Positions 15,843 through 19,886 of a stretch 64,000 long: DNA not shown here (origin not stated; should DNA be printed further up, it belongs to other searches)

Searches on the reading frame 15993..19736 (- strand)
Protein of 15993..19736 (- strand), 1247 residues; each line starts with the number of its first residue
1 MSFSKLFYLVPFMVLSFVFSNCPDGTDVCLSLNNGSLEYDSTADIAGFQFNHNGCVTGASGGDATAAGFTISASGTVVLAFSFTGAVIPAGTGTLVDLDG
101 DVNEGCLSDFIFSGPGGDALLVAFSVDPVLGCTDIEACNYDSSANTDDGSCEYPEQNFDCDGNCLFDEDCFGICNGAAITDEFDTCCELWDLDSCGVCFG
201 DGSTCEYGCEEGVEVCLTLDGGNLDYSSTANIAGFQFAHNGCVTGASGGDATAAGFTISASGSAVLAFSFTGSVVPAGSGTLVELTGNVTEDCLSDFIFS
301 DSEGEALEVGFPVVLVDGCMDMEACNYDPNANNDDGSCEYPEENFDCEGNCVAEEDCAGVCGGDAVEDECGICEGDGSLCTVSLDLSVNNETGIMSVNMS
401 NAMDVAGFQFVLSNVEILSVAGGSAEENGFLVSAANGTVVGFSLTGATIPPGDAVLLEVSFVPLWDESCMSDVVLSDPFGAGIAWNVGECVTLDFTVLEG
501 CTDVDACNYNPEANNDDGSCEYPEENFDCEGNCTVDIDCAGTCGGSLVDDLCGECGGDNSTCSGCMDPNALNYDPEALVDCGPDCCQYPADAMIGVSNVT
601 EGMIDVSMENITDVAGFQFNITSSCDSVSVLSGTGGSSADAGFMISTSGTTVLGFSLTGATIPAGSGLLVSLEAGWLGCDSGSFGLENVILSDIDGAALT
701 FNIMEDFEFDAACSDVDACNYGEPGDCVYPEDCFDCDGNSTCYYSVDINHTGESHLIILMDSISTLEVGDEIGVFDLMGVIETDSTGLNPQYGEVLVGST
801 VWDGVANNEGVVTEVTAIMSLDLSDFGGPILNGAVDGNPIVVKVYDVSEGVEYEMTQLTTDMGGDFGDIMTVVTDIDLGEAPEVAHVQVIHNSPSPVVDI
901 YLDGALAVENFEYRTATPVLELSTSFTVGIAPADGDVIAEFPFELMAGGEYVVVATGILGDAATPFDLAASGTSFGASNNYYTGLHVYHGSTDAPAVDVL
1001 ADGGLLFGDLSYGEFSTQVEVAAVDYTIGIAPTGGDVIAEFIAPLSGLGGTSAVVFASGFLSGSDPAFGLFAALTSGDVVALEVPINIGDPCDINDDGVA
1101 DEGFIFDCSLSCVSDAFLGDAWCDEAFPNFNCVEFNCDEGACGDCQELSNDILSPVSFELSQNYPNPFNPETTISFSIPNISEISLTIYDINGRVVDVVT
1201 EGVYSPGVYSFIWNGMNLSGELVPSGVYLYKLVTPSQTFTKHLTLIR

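Call 23: search_protein_families(library=pfam, proteins=[window:15993-19736:-], max_evalue=0.01)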
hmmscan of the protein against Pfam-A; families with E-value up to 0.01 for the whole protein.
window:15993-19736:- (1247 aa): 3 families
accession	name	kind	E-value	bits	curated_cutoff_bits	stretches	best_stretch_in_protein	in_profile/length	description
PF14344.12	DUF4397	-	3e-19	70.2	30.6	2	985-1039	3-61/119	Domain of unknown function (DUF4397)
PF13860.13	FlgD_ig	-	1.4e-09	38.2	27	1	1180-1233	21-74/79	FlgD Ig-like domain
PF18962.6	Por_Secre_tail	-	2.3e-06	28.2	27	1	1164-1243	2-73/75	Secretion system C-terminal sorting domain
